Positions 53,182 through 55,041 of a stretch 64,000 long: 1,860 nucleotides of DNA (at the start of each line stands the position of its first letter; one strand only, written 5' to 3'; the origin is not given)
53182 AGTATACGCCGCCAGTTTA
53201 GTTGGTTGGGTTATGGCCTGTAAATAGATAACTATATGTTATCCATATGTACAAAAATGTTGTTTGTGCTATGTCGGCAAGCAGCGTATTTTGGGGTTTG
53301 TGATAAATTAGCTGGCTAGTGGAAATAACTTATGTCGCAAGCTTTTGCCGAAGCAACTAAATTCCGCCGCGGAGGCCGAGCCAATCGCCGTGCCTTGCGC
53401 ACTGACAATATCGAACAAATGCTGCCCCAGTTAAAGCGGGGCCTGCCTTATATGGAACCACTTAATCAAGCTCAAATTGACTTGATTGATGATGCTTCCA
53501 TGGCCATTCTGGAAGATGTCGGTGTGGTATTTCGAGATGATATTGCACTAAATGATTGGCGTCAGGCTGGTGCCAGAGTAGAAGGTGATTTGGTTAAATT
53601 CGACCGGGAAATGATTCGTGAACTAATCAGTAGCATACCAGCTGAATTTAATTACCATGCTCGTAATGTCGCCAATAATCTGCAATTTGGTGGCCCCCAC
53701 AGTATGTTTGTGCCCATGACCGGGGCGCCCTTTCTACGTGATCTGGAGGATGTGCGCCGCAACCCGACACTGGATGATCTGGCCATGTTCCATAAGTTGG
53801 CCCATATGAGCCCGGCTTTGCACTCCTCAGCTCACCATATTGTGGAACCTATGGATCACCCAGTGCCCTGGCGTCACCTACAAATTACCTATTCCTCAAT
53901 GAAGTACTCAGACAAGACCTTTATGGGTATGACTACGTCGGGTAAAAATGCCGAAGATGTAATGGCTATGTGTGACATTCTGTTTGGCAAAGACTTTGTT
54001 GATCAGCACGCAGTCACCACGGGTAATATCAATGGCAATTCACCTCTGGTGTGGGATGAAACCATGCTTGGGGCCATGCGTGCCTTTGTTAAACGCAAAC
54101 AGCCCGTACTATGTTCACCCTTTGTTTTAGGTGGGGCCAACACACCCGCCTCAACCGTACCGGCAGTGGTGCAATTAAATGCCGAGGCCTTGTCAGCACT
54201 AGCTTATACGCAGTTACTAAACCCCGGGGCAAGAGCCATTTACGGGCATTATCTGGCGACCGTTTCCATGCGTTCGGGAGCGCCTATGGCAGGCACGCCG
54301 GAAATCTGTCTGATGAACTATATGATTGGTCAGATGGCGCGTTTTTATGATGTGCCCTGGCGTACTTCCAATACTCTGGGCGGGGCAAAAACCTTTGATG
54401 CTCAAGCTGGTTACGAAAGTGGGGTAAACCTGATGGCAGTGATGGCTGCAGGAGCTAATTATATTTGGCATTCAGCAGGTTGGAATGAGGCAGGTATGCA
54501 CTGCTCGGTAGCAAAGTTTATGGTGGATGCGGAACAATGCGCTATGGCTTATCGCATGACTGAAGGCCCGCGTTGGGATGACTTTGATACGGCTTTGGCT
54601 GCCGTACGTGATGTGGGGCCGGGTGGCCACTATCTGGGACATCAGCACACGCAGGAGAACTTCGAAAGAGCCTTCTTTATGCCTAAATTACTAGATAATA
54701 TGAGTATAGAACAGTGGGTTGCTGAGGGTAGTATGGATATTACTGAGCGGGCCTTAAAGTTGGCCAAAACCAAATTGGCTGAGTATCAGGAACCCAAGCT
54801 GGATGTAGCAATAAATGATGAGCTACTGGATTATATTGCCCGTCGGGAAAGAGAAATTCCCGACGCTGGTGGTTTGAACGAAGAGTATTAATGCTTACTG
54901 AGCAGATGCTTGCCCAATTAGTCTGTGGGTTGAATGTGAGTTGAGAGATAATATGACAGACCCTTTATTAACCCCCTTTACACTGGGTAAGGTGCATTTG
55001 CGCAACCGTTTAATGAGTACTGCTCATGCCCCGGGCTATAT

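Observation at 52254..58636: Second LysR-controlled module: MttB paralog, StcD-like two-domain flavoprotein and two SDRs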

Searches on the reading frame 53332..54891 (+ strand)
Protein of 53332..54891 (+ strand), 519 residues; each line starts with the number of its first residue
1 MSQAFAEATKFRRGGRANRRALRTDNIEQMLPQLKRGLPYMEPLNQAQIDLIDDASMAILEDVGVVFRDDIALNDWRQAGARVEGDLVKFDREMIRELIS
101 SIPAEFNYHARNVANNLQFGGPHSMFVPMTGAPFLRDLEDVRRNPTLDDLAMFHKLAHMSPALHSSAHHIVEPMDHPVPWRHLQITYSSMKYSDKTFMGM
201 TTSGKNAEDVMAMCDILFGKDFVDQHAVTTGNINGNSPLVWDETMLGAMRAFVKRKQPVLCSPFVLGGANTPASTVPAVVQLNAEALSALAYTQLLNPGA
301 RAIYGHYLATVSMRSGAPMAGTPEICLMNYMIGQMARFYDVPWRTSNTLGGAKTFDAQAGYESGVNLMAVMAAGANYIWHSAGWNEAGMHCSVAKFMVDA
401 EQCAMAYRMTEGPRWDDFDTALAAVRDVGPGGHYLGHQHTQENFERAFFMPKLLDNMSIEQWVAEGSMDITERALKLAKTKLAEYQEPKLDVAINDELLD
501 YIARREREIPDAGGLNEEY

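Call 4: search_protein_families(library=pfam, proteins=[window:53332-54891:+])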
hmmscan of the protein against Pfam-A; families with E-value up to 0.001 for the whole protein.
window:53332-54891:+ (519 aa): 1 family
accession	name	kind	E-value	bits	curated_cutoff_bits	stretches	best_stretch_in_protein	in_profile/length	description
PF06253.16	MTTB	-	3.3e-209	695.5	25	1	12-510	1-500/500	Trimethylamine methyltransferase (MTTB)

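Call 7: search_protein_families(library=ncbifam, proteins=[window:53332-54891:+])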
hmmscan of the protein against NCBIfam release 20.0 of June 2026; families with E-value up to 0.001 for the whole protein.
window:53332-54891:+ (519 aa): 1 family
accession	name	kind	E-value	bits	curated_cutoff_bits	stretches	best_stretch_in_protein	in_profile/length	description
TIGR02369.2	trimeth_pyl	equivalog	3.9e-76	256.4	525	1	44-503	6-466/469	[trimethylamine--corrinoid protein] Co-methyltransferase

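Call 14: search_solved_structures(query=window:53332-54891:+, max_evalue=0.001, show_alignments=2)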
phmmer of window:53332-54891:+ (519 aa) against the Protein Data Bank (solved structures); distinct sequences matched with E-value up to 0.001: 5.
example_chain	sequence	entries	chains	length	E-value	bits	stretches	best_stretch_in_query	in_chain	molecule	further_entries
4yyc_A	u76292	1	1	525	6.9e-138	464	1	14-512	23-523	Putative trimethylamine methyltransferase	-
2qne_A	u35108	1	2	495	6.3e-101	342.1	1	38-510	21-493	Putative methyltransferase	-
9yce_A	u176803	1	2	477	8.2e-101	341.7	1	38-510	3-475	Glycine betaine methyltransferase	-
7xcl_A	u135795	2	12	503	3.7e-28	102.1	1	49-514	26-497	Trimethylamine methyltransferase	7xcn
7xcm_A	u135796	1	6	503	4.9e-28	101.6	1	49-514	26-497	Trimethylamine methyltransferase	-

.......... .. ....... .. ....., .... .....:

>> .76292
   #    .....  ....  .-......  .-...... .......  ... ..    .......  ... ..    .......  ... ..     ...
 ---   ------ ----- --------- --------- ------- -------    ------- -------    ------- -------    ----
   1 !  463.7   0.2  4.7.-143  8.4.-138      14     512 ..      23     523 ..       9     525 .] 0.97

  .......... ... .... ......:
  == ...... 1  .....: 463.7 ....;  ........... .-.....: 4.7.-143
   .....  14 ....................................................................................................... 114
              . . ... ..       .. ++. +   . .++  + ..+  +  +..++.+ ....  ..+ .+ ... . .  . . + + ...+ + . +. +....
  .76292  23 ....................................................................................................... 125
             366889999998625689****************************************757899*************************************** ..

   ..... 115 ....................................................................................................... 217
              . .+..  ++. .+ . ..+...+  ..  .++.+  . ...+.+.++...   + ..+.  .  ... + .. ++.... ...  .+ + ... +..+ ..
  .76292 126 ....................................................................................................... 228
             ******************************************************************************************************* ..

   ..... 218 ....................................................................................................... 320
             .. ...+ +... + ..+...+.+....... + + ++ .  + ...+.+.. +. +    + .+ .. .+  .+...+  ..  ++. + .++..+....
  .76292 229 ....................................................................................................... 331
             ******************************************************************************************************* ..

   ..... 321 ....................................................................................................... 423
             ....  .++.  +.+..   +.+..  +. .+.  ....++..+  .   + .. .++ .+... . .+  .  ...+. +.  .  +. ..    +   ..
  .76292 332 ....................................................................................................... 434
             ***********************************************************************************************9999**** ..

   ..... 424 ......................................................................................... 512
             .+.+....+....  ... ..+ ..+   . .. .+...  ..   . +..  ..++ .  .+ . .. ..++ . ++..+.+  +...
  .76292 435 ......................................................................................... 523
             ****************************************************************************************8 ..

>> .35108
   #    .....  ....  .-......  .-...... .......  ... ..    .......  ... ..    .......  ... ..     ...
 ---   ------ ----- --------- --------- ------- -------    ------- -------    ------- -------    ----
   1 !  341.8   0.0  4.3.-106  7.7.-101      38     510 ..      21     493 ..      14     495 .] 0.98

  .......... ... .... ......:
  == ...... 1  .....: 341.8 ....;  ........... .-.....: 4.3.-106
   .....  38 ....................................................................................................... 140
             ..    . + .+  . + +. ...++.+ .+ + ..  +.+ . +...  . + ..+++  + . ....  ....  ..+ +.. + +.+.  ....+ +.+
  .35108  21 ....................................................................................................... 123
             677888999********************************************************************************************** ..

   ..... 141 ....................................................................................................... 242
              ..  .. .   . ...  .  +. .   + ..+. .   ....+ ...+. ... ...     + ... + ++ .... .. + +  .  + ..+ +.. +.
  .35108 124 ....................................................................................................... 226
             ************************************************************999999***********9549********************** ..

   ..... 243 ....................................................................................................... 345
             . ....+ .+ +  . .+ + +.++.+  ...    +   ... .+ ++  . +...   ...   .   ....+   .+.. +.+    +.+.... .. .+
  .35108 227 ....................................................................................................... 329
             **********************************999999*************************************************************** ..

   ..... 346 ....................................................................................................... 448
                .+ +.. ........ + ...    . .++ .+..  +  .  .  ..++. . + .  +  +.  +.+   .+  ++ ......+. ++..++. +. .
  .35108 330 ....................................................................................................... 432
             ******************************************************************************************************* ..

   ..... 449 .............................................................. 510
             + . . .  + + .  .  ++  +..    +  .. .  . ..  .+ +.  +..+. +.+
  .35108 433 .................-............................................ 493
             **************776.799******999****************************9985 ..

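Call 20: find_encoding_contigs(protein=window:53332-54891:+, flank=10000, max_places=4)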
Protein window:53332-54891:+ (519 aa): 3 contigs read that carry it; 3 places shown.
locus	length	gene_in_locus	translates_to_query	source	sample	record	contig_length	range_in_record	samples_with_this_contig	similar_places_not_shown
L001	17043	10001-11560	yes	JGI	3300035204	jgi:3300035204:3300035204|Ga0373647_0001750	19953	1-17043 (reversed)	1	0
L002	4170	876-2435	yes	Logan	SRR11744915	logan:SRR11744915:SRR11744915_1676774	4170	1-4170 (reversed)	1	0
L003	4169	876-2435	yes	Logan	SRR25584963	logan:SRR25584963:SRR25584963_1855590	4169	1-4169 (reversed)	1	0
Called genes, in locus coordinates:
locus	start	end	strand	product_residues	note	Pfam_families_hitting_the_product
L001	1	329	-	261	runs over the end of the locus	PF00106:adh_short, PF01370:Epimerase (faint), PF08643:DUF1776 (weak), PF08659:KR, PF23441:SDR, PF13561:adh_short_C2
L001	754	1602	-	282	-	PF00378:ECH_1, PF16113:ECH_2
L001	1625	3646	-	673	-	PF00724:Oxidored_FMN, PF00070:Pyr_redox (faint), PF00890:FAD_binding_2 (weak), PF01266:DAO (weak), PF03486:HI0933_like, PF07992:Pyr_redox_2, PF12831:FAD_oxidored, PF13450:NAD_binding_8, +1 more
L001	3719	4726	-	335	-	PF04339:FemAB_like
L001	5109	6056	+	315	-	PF00701:DHDPS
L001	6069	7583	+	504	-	PF00171:Aldedh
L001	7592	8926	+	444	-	PF00890:FAD_binding_2, PF01266:DAO, PF13450:NAD_binding_8 (faint)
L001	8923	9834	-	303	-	PF00126:HTH_1, PF03466:LysR_substrate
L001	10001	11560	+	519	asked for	PF06253:MTTB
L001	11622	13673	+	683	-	PF00724:Oxidored_FMN, PF07992:Pyr_redox_2, PF01262:AlaDh_PNT_C (weak), PF01946:Thi4 (weak), PF00890:FAD_binding_2 (weak), PF01134:GIDA (weak), PF07992:Pyr_redox_2, PF12831:FAD_oxidored, +4 more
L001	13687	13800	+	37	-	-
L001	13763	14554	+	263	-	PF23441:SDR (weak), PF00106:adh_short, PF08659:KR, PF13561:adh_short_C2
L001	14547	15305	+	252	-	PF00106:adh_short, PF08659:KR, PF23441:SDR (faint), PF13561:adh_short_C2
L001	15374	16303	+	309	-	PF02541:Ppx-GppA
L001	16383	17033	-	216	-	PF00005:ABC_tran, PF13304:AAA_21 (faint)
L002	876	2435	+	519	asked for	PF06253:MTTB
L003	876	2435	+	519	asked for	PF06253:MTTB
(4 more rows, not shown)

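Call 23: search_dna_similar(query=window:53332-54891:+, collection=plasmids, mode=protein, max_rows=30)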
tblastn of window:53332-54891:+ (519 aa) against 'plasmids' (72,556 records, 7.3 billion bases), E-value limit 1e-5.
Records with a match: 196; places in all: 252; records where one place covers at least 80% of the query: 147.
Best place of each record, by identity: 60-80% 35; <60% 161.
By first word of the organism name: Sinorhizobium 121; Leisingera 18; Mesorhizobium 10; Cereibacter 9; Ruegeria 5; Rhizobium 4; Paracoccus 4; Shinella 3; Phaeobacter 2; Alisedimentitalea 2; and 15 more.
By predicted mobility (MOB-suite, as given by PLSDB): conjugative 74; non-mobilizable 72; mobilizable 50.
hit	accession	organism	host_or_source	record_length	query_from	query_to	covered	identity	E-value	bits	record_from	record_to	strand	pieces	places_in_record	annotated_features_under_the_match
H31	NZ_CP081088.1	Leisingera caerulea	-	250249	30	519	94%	77.6%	0e+0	799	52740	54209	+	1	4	trimethylamine methyltransferase family protein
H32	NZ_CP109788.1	Leisingera thetidis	-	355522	30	519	94%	77.1%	0e+0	798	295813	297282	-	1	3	trimethylamine methyltransferase family protein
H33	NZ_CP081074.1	Leisingera caerulea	-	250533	30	519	94%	76.9%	0e+0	796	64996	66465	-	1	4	trimethylamine methyltransferase family protein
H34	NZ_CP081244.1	Phaeobacter inhibens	-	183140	30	519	94%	76.9%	0e+0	795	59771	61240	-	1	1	trimethylamine methyltransferase family protein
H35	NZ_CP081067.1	Leisingera caerulea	-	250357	30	519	94%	76.7%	0e+0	795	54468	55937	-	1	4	trimethylamine methyltransferase family protein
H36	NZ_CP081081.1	Leisingera caerulea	-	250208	30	519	94%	76.7%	0e+0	795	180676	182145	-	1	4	trimethylamine methyltransferase family protein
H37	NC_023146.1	Leisingera methylohalidivorans DSM 14336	Seawater collected from a tide pool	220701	30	517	94%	77.0%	0e+0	792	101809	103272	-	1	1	trimethylamine methyltransferase family protein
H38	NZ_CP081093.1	Leisingera caerulea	-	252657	30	519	94%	76.5%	0e+0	791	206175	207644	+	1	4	trimethylamine methyltransferase family protein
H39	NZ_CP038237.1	Leisingera sp. NJS201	cell culture,Marine Biofilm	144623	30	519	94%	76.3%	0e+0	794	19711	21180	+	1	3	none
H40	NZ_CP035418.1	Leisingera sp. NJS204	cell culture,Marine Biofilm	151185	30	519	94%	76.1%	0e+0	796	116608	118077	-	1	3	trimethylamine methyltransferase family protein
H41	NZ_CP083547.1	Leisingera sp. M658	-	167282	30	519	94%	76.1%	0e+0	793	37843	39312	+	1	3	trimethylamine methyltransferase family protein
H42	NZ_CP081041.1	Leisingera sp. M527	-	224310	30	519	94%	75.9%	0e+0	793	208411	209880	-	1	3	trimethylamine methyltransferase family protein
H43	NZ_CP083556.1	Leisingera sp. S132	-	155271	30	517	94%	75.8%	0e+0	782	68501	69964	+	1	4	trimethylamine methyltransferase family protein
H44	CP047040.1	Cereibacter sphaeroides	cell culture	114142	30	519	94%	74.5%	0e+0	761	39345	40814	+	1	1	trimethylamine methyltransferase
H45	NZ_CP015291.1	Cereibacter sphaeroides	Cereibacter sphaeroides 2.4.1,single ...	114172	30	519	94%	74.5%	0e+0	761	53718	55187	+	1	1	trimethylamine methyltransferase family protein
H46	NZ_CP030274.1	Cereibacter sphaeroides 2.4.1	cell culture,laboratory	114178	30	519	94%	74.5%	0e+0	761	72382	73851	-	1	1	trimethylamine methyltransferase family protein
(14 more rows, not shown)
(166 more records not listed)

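Call 24: get_annotated_region(hit=H46, flank=12000)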
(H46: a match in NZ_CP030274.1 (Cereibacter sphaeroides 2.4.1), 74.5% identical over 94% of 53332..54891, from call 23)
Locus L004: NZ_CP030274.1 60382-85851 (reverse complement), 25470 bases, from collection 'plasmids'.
description: Cereibacter sphaeroides 2.4.1 plasmid pB, complete sequence
organism: Cereibacter sphaeroides 2.4.1 (NCBI taxid 272943)
taxonomy: Bacteria; Pseudomonadota; Alphaproteobacteria; Rhodobacterales; Paracoccaceae; Cereibacter; Cereibacter sphaeroides; Cereibacter sphaeroides 2.4.1
host: -; source: cell culture,laboratory; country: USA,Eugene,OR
typing (MOB-suite, as given by PLSDB): non-mobilizable
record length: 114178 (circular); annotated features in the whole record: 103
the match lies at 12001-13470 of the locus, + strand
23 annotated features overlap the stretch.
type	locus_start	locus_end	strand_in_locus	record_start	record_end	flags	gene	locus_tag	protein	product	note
CDS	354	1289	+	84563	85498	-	-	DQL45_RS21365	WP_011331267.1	sensor domain-containing diguanylate cyclase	GO:0009966 - regulation of signal transduction [Evidence IEA]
CDS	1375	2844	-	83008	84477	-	-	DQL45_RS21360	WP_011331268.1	PLP-dependent aminotransferase family protein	-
CDS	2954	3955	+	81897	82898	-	-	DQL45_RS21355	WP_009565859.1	TRAP transporter substrate-binding protein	-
CDS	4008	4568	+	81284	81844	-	-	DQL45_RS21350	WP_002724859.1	TRAP transporter small permease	-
CDS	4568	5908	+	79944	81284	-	-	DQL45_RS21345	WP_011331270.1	TRAP transporter large permease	GO:0008643 - carbohydrate transport [Evidence IEA]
CDS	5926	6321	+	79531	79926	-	-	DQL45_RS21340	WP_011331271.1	nuclear transport factor 2 family protein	-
CDS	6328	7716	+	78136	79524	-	-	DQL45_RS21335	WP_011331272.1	FAD-binding oxidoreductase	-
CDS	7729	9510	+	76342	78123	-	xsc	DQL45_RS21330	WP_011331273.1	sulfoacetaldehyde acetyltransferase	GO:0019529 - taurine catabolic process [Evidence IEA]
CDS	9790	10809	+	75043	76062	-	-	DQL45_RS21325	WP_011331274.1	putative sulfate exporter family transporter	-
CDS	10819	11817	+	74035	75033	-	pta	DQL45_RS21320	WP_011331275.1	phosphate acetyltransferase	GO:0006086 - acetyl-CoA biosynthetic process from pyruvate [Evidence IEA]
CDS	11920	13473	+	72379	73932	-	-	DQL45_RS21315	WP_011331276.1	trimethylamine methyltransferase family protein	-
CDS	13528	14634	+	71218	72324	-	-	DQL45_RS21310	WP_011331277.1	enolase C-terminal domain-like protein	-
CDS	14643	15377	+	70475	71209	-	-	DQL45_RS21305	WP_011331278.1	SDR family oxidoreductase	-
CDS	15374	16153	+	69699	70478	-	-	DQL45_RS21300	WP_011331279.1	SDR family oxidoreductase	-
CDS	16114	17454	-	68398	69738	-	-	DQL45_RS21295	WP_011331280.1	FAD-binding oxidoreductase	-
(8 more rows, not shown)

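Call 25: get_annotated_region(hit=H34, flank=12000)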
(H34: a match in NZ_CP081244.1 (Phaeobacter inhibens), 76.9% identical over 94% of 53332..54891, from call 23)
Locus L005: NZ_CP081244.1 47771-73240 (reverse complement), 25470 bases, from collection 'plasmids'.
description: Phaeobacter inhibens strain M633 plasmid unnamed1, complete sequence
organism: Phaeobacter inhibens (NCBI taxid 221822)
taxonomy: Bacteria; Pseudomonadota; Alphaproteobacteria; Rhodobacterales; Roseobacteraceae; Phaeobacter; Phaeobacter inhibens
host: -; source: -; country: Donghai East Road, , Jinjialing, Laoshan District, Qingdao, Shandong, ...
typing (MOB-suite, as given by PLSDB): conjugative; replicon rep_cluster_636; relaxase MOBP; mating-pair formation MPF_T
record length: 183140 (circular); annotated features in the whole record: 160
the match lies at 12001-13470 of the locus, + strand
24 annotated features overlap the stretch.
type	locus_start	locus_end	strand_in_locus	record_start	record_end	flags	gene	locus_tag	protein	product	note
CDS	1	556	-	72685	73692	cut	eutB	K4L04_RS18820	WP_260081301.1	hydroxyectoine utilization dehydratase EutB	GO:0042400 - ectoine catabolic process [Evidence IEA]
CDS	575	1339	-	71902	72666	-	eutA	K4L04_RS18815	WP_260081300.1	ectoine utilization protein EutA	GO:0042400 - ectoine catabolic process [Evidence IEA]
CDS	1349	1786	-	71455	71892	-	-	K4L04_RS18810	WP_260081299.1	universal stress protein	-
CDS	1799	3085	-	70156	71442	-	-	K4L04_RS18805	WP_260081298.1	TRAP transporter large permease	GO:0008643 - carbohydrate transport [Evidence IEA]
CDS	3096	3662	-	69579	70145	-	-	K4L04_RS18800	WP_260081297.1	TRAP transporter small permease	-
CDS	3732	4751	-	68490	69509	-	dctP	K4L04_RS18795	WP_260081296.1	TRAP transporter substrate-binding protein DctP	GO:0055085 - transmembrane transport [Evidence IEA]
CDS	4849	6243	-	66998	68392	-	-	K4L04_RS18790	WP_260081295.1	PLP-dependent aminotransferase family protein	-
CDS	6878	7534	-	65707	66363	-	-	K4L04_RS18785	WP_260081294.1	LysE family translocator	-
CDS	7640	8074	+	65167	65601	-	-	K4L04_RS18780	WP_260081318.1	Lrp/AsnC family transcriptional regulator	-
CDS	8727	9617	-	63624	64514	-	-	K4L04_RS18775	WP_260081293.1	AraC family transcriptional regulator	GO:0006355 - regulation of DNA-templated transcription [Evidence IEA]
CDS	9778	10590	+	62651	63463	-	-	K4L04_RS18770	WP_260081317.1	SDR family oxidoreductase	-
CDS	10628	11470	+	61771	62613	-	-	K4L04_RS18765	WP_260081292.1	SDR family NAD(P)-dependent oxidoreductase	-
CDS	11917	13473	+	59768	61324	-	-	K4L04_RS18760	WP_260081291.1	trimethylamine methyltransferase family protein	-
CDS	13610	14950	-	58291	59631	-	-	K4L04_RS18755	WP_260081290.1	FAD-binding oxidoreductase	-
CDS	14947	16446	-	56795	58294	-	-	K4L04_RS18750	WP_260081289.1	aldehyde dehydrogenase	-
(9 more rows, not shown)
